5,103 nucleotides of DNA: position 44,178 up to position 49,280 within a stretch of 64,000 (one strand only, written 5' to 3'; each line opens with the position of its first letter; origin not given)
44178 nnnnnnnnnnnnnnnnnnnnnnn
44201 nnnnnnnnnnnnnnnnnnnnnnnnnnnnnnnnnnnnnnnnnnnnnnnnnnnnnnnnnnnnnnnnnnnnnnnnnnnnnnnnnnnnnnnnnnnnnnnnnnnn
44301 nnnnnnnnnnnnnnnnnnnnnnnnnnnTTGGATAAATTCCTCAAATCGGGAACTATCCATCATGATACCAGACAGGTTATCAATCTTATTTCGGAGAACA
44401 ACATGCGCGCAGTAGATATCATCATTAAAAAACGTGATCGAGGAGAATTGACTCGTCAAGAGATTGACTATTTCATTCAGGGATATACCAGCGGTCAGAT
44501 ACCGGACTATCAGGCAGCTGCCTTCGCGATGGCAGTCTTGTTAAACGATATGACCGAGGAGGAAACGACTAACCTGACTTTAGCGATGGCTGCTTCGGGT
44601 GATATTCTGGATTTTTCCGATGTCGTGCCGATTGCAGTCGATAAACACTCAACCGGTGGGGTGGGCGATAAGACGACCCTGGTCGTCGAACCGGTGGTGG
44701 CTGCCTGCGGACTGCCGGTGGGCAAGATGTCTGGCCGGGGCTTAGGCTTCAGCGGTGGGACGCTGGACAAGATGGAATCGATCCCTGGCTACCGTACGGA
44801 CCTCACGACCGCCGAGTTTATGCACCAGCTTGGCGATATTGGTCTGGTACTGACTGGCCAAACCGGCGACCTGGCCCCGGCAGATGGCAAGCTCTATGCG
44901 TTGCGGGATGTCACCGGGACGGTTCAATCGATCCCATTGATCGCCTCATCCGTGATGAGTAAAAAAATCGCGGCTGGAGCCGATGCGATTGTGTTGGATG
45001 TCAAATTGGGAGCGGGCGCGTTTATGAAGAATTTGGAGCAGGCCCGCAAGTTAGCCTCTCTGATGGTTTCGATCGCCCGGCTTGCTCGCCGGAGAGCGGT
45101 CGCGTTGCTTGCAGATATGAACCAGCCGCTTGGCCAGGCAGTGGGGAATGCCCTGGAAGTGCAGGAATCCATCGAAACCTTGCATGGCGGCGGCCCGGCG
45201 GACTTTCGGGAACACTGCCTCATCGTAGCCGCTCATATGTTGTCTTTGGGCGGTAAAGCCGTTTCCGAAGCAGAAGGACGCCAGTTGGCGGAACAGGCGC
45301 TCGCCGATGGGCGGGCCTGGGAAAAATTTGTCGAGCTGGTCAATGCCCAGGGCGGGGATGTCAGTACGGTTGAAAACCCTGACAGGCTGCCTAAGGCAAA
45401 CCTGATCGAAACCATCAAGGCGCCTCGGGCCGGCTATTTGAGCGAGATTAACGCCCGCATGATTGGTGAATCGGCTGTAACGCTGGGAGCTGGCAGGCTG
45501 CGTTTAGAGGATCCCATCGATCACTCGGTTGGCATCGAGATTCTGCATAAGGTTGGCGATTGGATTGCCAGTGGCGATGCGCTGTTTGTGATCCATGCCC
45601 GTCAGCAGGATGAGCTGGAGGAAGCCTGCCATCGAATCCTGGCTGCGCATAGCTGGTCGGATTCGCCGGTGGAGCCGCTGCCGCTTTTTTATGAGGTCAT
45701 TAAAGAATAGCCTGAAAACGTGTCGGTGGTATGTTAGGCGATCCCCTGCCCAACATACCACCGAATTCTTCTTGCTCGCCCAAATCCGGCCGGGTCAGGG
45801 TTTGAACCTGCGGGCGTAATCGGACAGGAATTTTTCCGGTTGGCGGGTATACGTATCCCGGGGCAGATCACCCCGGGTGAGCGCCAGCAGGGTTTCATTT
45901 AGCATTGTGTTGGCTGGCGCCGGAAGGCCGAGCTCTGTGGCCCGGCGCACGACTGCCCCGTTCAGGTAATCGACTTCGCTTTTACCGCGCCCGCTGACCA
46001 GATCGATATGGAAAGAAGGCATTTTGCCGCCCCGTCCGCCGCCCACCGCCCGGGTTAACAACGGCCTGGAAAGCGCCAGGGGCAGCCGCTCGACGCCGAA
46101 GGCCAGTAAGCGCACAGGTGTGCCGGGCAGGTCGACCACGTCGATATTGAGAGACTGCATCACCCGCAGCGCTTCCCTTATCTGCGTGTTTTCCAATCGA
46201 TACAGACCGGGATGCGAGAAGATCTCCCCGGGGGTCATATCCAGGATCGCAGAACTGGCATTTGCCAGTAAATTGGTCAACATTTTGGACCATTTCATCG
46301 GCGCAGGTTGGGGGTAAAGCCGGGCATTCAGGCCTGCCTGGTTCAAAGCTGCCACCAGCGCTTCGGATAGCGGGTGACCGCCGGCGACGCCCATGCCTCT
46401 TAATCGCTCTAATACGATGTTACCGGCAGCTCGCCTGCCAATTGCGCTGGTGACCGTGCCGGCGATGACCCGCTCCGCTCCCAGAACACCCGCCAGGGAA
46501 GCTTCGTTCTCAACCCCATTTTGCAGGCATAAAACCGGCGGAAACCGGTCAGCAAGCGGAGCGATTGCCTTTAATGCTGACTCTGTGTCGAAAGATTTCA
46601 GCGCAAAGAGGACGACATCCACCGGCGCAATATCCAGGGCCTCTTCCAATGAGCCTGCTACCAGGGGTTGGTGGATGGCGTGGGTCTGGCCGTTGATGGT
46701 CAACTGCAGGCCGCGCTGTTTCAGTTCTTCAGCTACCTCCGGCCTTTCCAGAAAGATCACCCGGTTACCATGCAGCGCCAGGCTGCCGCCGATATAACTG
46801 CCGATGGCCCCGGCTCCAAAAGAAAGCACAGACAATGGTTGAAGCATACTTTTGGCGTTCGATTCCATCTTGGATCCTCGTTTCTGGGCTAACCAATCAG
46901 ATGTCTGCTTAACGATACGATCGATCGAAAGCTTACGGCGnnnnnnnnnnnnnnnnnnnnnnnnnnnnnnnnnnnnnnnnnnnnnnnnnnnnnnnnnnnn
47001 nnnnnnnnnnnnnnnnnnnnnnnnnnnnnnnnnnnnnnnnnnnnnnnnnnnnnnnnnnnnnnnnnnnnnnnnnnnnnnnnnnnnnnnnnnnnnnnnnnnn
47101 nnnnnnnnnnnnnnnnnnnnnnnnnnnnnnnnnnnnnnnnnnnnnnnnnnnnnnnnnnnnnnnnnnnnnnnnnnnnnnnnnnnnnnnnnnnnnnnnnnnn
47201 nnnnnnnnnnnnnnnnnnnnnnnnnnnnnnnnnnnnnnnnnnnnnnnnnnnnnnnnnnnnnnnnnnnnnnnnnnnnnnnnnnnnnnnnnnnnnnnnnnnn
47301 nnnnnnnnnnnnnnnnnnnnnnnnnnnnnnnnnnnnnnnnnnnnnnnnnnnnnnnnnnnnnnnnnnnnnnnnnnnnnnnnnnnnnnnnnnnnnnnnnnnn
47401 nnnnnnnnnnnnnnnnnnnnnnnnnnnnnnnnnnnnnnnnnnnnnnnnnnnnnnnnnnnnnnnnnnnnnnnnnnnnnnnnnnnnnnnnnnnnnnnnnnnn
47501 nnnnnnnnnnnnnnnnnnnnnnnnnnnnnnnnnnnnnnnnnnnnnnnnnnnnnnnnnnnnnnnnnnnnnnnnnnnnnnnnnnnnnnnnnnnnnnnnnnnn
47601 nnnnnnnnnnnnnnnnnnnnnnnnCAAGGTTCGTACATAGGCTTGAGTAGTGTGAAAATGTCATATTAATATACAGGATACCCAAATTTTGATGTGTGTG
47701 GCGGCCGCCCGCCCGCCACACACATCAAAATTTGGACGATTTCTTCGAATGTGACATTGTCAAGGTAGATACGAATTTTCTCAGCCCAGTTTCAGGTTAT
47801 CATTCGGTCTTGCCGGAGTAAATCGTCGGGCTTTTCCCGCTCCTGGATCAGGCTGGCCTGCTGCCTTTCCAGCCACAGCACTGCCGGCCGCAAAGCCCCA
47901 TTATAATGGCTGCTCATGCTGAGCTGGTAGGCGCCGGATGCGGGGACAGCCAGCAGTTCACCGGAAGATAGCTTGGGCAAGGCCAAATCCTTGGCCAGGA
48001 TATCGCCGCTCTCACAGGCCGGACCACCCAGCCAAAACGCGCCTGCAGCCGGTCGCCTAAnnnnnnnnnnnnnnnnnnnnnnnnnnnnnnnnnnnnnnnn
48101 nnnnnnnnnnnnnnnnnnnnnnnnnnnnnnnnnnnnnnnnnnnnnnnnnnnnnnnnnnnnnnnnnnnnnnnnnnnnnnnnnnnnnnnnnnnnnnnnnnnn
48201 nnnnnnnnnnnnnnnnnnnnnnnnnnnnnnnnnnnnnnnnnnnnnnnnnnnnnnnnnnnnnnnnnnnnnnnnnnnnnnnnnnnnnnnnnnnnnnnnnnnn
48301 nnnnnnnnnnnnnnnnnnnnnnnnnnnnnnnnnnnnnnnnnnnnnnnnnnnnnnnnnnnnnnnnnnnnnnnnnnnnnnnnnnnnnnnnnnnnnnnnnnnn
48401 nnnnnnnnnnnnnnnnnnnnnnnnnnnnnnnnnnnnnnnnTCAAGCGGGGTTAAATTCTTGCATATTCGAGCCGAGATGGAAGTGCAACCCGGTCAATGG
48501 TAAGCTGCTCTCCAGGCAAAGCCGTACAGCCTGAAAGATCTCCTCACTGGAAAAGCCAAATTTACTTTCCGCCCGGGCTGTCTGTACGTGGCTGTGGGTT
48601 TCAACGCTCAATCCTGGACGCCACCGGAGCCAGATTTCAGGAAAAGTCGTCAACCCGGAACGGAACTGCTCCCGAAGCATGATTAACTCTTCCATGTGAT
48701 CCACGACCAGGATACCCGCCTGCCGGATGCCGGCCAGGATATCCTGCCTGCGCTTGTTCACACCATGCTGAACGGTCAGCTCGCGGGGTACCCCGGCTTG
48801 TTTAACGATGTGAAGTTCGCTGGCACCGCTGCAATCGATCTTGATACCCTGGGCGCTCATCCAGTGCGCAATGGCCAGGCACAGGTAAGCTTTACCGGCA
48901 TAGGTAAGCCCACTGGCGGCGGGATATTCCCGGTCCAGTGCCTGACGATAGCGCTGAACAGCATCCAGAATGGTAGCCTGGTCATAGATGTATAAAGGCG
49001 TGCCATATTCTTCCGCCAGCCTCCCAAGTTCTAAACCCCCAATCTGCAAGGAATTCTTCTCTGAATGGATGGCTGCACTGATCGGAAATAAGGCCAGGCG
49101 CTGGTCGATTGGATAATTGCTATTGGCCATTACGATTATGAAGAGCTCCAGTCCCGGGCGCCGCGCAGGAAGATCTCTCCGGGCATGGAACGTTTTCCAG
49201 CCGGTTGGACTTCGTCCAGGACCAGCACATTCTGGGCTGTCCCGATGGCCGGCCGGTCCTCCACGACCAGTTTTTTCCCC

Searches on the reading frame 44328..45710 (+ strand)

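Call 12: search_protein_families(library=pfam, proteins=[window:44328-45710:+])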
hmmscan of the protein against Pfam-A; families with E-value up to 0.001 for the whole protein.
window:44328-45710:+ (460 aa): 3 families
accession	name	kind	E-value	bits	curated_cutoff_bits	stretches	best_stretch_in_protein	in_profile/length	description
PF00591.27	Glycos_transf_3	-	5.5e-41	141.3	27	1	102-330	3-252/253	Glycosyl transferase family, a/b domain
PF02885.22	Glycos_trans_3N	-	5e-21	74.7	26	1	30-91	2-63/63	Glycosyl transferase family, helical bundle domain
PF07831.19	PYNP_C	-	9.3e-21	73.7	27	1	370-440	1-71/75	Pyrimidine nucleoside phosphorylase C-terminal domain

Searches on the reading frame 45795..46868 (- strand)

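Call 12: search_protein_families(library=pfam, proteins=[window:45795-46868:-])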
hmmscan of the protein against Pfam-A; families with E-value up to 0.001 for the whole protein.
window:45795-46868:- (357 aa): 2 families
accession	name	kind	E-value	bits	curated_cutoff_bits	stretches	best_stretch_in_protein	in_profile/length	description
PF02558.23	ApbA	-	2.7e-30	105.4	22.2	1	16-154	3-138/150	Ketopantoate reductase PanE/ApbA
PF08546.17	ApbA_C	-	1.5e-18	67.8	22.7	1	191-327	5-121/125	Ketopantoate reductase PanE/ApbA C terminal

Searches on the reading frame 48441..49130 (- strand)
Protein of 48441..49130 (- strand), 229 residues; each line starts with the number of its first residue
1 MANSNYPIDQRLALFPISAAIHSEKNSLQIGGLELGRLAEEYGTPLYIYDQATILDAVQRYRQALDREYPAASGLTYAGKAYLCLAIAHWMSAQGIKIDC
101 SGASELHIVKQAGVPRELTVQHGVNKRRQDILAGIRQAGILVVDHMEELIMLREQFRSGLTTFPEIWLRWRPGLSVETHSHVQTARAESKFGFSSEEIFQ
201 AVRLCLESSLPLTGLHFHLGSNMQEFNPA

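Call 12: search_protein_families(library=pfam, proteins=[window:48441-49130:-])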
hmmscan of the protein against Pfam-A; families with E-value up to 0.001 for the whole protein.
window:48441-49130:- (229 aa): 1 family
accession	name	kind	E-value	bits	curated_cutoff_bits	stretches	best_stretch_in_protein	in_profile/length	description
PF02784.22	Orn_Arg_deC_N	-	9.4e-26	91.1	23.4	1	56-227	6-169/247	Pyridoxal-dependent decarboxylase, pyridoxal binding domain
